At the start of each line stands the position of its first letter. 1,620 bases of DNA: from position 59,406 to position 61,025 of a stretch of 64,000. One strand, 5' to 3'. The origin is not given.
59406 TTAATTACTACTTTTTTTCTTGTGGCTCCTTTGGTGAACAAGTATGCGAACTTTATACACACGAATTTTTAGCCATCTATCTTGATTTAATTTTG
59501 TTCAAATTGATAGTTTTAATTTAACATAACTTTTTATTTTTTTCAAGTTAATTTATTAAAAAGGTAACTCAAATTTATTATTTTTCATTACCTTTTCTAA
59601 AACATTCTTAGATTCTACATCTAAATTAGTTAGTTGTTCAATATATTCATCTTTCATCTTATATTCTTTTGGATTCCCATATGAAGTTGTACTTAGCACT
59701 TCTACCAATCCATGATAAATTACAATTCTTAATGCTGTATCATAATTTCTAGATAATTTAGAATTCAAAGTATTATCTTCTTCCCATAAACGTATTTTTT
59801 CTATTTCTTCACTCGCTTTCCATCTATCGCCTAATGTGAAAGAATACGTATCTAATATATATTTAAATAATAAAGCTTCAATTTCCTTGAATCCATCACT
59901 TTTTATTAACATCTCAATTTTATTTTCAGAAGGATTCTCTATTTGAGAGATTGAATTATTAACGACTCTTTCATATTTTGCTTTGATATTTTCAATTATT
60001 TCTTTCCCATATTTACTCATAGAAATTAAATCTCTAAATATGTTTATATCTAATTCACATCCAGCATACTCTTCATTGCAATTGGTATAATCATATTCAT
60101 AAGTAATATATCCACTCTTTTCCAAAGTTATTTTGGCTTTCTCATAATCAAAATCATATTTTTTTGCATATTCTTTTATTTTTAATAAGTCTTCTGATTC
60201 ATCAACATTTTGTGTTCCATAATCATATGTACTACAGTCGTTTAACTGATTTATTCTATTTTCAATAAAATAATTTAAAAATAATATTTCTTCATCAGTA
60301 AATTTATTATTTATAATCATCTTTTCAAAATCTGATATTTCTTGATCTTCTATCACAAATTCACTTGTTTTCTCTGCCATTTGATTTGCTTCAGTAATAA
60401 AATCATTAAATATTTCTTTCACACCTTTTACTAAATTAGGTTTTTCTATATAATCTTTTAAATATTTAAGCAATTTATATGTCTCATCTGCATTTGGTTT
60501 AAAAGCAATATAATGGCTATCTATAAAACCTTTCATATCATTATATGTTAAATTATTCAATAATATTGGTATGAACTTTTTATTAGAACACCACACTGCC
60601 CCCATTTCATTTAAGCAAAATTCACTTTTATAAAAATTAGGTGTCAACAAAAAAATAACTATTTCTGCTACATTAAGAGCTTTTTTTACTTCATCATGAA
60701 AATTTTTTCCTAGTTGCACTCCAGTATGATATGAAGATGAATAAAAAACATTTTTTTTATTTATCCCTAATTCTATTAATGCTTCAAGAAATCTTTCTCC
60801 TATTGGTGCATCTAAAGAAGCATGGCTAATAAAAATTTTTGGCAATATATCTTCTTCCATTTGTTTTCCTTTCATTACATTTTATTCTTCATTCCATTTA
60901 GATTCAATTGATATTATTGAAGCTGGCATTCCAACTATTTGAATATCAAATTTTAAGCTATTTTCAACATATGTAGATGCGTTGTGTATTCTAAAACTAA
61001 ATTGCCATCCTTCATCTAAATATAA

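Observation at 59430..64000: Defence island: Macro-domain ThsA-like gene, TIR-like ThsB-like gene, HaeIII-like R-M pair and a large TIR fusion protein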

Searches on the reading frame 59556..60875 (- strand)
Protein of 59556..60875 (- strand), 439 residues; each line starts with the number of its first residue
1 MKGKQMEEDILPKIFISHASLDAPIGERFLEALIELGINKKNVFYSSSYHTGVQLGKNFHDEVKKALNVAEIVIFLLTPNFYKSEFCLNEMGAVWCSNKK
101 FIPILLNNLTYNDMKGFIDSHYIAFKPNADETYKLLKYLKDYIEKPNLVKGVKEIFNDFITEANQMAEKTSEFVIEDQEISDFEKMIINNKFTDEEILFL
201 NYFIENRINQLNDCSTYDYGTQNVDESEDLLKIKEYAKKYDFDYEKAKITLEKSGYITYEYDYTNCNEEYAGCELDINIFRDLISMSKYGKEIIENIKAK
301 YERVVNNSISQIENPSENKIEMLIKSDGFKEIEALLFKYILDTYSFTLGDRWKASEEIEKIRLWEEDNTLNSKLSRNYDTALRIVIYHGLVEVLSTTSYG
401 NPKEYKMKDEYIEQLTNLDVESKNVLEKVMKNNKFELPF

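Call 8: search_protein_families(library=pfam, proteins=[window:59556-60875:-], max_evalue=0.01)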
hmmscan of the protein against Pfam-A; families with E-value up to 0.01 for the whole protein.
window:59556-60875:- (439 aa): 1 family
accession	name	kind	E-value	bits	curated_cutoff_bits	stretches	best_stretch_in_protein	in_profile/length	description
PF13676.11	TIR_2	-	8.9e-12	46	28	1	14-131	1-116/122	TIR domain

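Call 9: search_protein_families(library=padloc, proteins=[window:59556-60875:-], max_evalue=0.01)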
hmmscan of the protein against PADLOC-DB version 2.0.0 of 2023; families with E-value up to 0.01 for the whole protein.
window:59556-60875:- (439 aa): 2 families
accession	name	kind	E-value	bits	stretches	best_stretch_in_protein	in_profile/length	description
PDLC03825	spbK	-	5.9e-32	109.3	1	8-145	145-283/308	-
PDLC00420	ThsB1|ThsB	-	0.0017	15.5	1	51-91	38-79/319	TIR-like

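Call 10: find_encoding_contigs(protein=window:59556-60875:-, flank=10000, max_places=10)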
Protein window:59556-60875:- (439 aa): no gene with exactly this product is on record in the collection.

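Call 12: find_homologous_proteins(query=window:59556-60875:-)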
Query window:59556-60875:- (439 aa): 41 proteins with E <= 0.001 among 8000 candidates.
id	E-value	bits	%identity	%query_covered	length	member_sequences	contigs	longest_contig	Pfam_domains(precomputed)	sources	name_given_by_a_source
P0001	4.1e-278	940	99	99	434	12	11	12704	PF13676.12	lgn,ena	-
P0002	8.8e-250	847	100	88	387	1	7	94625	PF13676.12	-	-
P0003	9.8e-244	827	86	99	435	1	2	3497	PF13676.12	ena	-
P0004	1.1e-240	817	86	98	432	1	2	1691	PF13676.12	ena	-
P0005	5.6e-208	709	76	98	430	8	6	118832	PF13676.12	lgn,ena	-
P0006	2.4e-205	701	74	98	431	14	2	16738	PF13676.12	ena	-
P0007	8.0e-179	613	67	98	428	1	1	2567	PF13676.12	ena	-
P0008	2.1e-152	526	59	97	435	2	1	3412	PF13676.12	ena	-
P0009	4.4e-131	456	52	99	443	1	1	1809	PF13676.12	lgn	-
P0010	3.6e-127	443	49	99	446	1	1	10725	PF13676.12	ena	-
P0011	4.5e-126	439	52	97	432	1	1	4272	PF13676.12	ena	-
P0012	1.3e-118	415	49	97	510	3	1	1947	PF13676.12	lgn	-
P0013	3.0e-117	410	47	96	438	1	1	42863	PF13676.12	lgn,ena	-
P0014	8.6e-117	409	51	97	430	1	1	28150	PF13676.12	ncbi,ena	-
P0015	2.3e-116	407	49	97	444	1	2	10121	PF13676.12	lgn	-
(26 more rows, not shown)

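Call 13: find_encoding_contigs(protein=P0002, flank=10000, max_places=10)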
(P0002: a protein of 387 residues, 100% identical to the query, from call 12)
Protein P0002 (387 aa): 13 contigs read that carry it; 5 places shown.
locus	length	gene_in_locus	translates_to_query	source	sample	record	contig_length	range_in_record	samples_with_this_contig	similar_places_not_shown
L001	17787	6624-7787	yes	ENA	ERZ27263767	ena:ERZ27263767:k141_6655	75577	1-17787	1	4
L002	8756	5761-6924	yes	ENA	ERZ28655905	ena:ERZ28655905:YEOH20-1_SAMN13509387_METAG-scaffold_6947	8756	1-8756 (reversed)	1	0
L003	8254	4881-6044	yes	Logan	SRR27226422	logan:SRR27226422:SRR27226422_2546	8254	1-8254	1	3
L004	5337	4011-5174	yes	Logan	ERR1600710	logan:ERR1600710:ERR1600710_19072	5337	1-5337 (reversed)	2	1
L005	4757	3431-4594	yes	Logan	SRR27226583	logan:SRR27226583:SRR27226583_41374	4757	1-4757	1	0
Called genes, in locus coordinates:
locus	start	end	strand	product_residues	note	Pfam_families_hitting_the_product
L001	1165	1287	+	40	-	-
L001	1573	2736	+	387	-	PF00239:Resolvase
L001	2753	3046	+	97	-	-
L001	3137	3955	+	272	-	PF20016:ThsA_Macro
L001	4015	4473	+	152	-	PF08937:ThsB_TIR (faint)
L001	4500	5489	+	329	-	PF00145:DNA_methylase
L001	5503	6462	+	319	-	PF09556:RE_HaeIII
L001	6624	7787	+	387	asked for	PF13676:TIR_2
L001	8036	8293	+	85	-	-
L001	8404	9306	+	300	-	PF13353:Fer4_12 (faint), PF04055:Radical_SAM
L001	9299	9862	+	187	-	PF01613:Flavin_Reduct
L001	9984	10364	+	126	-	-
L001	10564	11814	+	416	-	PF00375:SDF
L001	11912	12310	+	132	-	PF02082:Rrf2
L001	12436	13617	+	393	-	PF00266:Aminotran_5, PF01212:Beta_elim_lyase, PF01041:DegT_DnrJ_EryC1 (weak)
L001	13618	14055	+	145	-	PF01592:NifU_N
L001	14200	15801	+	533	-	PF01656:CbiA (weak), PF06418:CTP_synth_N, PF00117:GATase, PF07722:Peptidase_C26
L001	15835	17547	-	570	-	PF00501:AMP-binding, PF23562:AMP-binding_C_3 (weak)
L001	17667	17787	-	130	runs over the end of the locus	PF03862:SpoVAC_SpoVAEB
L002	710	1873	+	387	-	PF00239:Resolvase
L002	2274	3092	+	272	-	PF20016:ThsA_Macro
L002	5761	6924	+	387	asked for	PF13676:TIR_2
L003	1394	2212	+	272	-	PF20016:ThsA_Macro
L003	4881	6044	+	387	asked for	PF13676:TIR_2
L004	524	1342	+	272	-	PF20016:ThsA_Macro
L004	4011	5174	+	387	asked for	PF13676:TIR_2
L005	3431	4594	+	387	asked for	PF13676:TIR_2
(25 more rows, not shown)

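Call 26: search_protein_families(library=pfam, proteins=[L001:1165-1287:+, L001:1573-2736:+, L001:2753-3046:+, L001:3137-3955:+], max_evalue=0.01)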
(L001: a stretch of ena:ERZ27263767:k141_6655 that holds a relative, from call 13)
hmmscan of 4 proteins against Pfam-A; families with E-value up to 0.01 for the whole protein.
L001:1165-1287:+ (40 aa): 0 families

L001:1573-2736:+ (387 aa): 1 family
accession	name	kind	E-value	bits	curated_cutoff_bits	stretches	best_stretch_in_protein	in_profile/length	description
PF00239.26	Resolvase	-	2.7e-34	118.8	23.3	1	15-161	3-144/145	Resolvase, N terminal domain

L001:2753-3046:+ (97 aa): 1 family
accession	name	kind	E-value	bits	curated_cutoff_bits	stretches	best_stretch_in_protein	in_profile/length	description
PF08902.16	DUF1848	-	0.0021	18.4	30.5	1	35-95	129-188/262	Domain of unknown function (DUF1848)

L001:3137-3955:+ (272 aa): 1 family
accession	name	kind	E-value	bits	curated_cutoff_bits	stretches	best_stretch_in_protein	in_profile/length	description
PF20016.6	ThsA_Macro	-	2.2e-43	148.5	25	1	81-255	1-182/183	Thoeris protein ThsA, Macro domain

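Call 30: find_encoding_contigs(protein=P0005, flank=10000, max_places=4)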
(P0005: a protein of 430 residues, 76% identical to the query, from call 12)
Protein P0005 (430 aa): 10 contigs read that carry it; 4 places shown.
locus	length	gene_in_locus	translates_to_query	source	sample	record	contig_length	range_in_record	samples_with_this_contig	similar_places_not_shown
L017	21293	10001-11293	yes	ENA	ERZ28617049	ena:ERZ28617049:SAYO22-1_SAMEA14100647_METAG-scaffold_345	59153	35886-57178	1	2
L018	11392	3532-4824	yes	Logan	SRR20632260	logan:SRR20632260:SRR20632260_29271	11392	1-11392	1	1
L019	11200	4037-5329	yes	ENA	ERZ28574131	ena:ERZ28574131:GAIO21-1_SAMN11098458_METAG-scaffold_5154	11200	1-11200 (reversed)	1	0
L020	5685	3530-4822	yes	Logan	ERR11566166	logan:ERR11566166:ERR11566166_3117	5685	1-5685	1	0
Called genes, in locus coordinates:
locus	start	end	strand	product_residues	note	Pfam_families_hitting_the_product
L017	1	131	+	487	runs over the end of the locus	PF06347:SH3_4 (faint), PF07653:SH3_2 (faint), PF08239:SH3_3, PF18348:SH3_16 (faint), PF00018:SH3_1 (faint), PF08239:SH3_3, PF00877:NLPC_P60, PF05382:Amidase_5 (faint)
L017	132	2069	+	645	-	PF13567:DUF4131, PF03772:Competence, PF00753:Lactamase_B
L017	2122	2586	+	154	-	PF00753:Lactamase_B (weak)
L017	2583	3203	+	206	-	-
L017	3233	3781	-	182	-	PF01066:CDP-OH_P_transf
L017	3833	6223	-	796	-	PF01695:IstB_IS21 (faint), PF00004:AAA, PF17871:AAA_lid_9, PF00158:Sigma54_activat, PF00004:AAA, PF07724:AAA_2, PF07728:AAA_5, PF10431:ClpB_D2-small, +10 more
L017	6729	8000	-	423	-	PF13102:Phage_int_SAM_5, PF14659:Phage_int_SAM_3, PF00589:Phage_integrase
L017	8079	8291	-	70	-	PF12728:HTH_17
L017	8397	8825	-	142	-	-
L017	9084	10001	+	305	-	-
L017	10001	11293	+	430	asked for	PF13676:TIR_2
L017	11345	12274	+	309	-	PF07804:HipA_C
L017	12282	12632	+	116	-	PF13657:Couple_hipA (weak)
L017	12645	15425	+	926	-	PF20464:MmeI_N, PF20465:MmeI_hel, PF02384:N6_Mtase (faint), PF20473:MmeI_Mtase, PF07669:Eco57I, PF20466:MmeI_TRD, PF20467:MmeI_C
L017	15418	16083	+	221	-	-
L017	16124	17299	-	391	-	PF03432:Relaxase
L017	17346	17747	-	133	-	PF21983:NikA-like, PF01402:RHH_1 (faint), PF19807:DUF6290 (faint)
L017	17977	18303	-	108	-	PF20369:DUF6664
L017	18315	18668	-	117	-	PF14198:TnpV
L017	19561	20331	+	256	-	PF02498:Bro-N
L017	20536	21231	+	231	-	-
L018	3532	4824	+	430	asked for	PF13676:TIR_2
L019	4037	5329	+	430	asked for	PF13676:TIR_2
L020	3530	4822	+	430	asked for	PF13676:TIR_2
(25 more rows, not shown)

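Call 31: find_encoding_contigs(protein=P0013, flank=8000, max_places=3)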
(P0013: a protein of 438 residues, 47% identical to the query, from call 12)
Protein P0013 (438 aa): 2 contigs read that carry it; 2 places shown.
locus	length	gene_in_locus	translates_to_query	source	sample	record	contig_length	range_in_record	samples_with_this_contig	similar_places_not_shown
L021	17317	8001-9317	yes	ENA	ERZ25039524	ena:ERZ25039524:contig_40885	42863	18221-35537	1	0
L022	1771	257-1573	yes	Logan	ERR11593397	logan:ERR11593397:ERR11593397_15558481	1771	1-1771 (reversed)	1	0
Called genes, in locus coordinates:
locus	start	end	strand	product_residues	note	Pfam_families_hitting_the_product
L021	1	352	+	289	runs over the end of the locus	PF01053:Cys_Met_Meta_PP, PF06838:Met_gamma_lyase (weak), PF00155:Aminotran_1_2, PF00266:Aminotran_5 (faint)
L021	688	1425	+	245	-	PF00155:Aminotran_1_2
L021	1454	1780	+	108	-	-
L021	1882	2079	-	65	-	PF00269:SASP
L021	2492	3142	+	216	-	PF17785:PUA_3 (faint)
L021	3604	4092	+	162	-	PF01936:NYN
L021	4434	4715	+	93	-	PF04456:DUF503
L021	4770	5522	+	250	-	PF12801:Fer4_5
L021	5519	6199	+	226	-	-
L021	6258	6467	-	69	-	PF00269:SASP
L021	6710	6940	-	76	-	-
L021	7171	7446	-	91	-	-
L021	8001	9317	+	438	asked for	PF13676:TIR_2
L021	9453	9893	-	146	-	PF01327:Pep_deformylase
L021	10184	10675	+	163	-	PF10340:Say1_Mug180 (weak), PF20434:BD-FAE, PF07859:Abhydrolase_3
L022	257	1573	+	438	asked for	PF13676:TIR_2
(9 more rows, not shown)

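Call 32: find_encoding_contigs(protein=P0014, flank=8000, max_places=3)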
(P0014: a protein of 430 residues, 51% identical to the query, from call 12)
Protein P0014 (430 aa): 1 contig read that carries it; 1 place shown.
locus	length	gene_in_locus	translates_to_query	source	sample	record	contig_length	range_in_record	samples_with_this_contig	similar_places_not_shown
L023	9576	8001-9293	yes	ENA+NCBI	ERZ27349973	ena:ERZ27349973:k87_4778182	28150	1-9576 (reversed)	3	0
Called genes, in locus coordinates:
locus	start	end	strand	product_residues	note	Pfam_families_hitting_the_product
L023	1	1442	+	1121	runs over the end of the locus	PF10145:PhageMin_Tail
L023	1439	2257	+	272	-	PF05709:Sipho_tail, PF22768:SPP1_Dit (weak)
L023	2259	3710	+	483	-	PF06605:Prophage_tail (faint)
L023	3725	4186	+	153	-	-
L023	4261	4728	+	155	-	PF05105:Phage_holin_4_1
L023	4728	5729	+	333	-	PF01183:Glyco_hydro_25, PF01476:LysM, PF23457:LysM2_NFP (faint), PF01476:LysM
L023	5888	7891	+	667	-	PF07693:KAP_NTPase, PF13191:AAA_16 (weak), PF13401:AAA_22 (weak)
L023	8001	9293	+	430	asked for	PF13676:TIR_2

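Call 38: search_solved_structures(query=A1, max_evalue=1, show_alignments=2)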
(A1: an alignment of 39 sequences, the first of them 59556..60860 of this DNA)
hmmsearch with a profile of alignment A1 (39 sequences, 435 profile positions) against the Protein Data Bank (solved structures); distinct sequences matched with E-value up to 1: 14.
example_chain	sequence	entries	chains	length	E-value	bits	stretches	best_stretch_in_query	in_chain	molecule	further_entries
9phb_G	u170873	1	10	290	3.8e-31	111.7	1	5-156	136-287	SpbK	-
4lzp_B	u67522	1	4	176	0.00019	23.7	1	1-81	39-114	Putative uncharacterized protein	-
4c7m_A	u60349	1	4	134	0.00066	21.9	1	8-83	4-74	Toll/interleukin-1 receptor domain-containing protein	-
7xoz_A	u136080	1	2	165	0.0067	18.6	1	51-86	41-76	ADP-ribosyl cyclase/cyclic ADP-ribose hydrolase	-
7xoz_B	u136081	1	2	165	0.0067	18.6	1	51-86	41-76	ADP-ribosyl cyclase/cyclic ADP-ribose hydrolase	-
4lqc_A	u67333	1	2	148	0.0077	18.4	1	1-86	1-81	TcpB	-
9mud_K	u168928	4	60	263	0.028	16.5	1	9-116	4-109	Cat1 (CRISPR associated TIR 1) pentagonal filament | Cat1 (CRISPR associated TIR 1) pentagonal filament assembly | Cat1 (CRISPR-associated TIR 1)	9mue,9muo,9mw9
2m1x_A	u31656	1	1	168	0.07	15.2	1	7-76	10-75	TIR domain-containing adapter molecule 1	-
7crb_A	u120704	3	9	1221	0.099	14.7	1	51-86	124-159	NAD+ hydrolase (NADase)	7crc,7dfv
5teb_A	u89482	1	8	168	0.16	14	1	54-86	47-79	Recognition of Peronospora parasitica 1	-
5h3c_A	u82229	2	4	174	0.18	13.9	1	60-86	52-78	Protein SUPPRESSOR OF npr1-1, CONSTITUTIVE 1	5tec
9qlv_A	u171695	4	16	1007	0.21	13.6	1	47-86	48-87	Disease resistance protein ADR2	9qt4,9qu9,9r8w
7uwg_A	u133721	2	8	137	0.42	12.7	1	6-76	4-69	Molecular chaperone Tir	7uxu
8g83_A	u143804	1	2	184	0.78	11.8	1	6-76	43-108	NAD(+) hydrolase AbTIR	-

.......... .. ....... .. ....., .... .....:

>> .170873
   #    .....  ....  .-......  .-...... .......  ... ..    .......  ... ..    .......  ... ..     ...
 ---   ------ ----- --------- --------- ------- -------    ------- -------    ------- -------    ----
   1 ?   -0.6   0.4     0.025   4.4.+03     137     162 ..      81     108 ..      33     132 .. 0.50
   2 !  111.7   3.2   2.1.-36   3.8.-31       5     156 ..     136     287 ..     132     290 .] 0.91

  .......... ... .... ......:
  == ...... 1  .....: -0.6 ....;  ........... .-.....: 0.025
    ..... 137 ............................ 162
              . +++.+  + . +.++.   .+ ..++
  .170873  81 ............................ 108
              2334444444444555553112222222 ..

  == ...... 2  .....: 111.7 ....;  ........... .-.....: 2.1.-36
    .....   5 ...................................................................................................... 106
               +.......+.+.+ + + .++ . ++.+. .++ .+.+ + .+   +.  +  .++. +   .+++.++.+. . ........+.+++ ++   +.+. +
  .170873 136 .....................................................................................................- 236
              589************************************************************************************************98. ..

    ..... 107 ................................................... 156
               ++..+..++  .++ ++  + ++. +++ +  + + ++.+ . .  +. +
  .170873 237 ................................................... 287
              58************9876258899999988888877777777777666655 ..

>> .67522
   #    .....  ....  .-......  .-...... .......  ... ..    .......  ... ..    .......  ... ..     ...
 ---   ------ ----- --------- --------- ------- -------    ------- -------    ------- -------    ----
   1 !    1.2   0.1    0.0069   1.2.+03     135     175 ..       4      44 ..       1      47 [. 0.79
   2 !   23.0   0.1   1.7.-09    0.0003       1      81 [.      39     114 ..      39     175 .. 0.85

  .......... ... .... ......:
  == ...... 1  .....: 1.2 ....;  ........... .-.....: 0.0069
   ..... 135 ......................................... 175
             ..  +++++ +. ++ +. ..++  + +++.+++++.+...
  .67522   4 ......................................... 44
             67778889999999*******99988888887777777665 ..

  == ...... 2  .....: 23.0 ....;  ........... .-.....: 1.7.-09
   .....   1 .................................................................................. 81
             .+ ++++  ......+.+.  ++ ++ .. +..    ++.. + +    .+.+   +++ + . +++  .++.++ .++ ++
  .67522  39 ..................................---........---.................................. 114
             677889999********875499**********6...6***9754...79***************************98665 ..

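Call 44: search_solved_structures(query=L001:3137-3952:+, max_evalue=0.01, show_alignments=1)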
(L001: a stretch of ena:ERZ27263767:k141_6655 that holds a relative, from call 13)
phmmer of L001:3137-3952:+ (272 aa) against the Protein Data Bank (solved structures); distinct sequences matched with E-value up to 0.01: 4.
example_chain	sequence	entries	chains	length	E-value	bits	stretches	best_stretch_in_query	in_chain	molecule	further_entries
8v6q_A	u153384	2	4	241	1.3e-40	142.6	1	74-269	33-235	Thoeris protein ThsA Macro domain-containing protein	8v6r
8v6s_A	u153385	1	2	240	2.9e-34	121.8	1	65-268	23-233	Thoeris protein ThsA Macro domain-containing protein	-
9uuz_A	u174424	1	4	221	2.5e-33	118.7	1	73-270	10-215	Thoeris protein ThsA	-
8r66_A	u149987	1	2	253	4.3e-33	117.9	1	73-270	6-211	Thoeris protein ThsA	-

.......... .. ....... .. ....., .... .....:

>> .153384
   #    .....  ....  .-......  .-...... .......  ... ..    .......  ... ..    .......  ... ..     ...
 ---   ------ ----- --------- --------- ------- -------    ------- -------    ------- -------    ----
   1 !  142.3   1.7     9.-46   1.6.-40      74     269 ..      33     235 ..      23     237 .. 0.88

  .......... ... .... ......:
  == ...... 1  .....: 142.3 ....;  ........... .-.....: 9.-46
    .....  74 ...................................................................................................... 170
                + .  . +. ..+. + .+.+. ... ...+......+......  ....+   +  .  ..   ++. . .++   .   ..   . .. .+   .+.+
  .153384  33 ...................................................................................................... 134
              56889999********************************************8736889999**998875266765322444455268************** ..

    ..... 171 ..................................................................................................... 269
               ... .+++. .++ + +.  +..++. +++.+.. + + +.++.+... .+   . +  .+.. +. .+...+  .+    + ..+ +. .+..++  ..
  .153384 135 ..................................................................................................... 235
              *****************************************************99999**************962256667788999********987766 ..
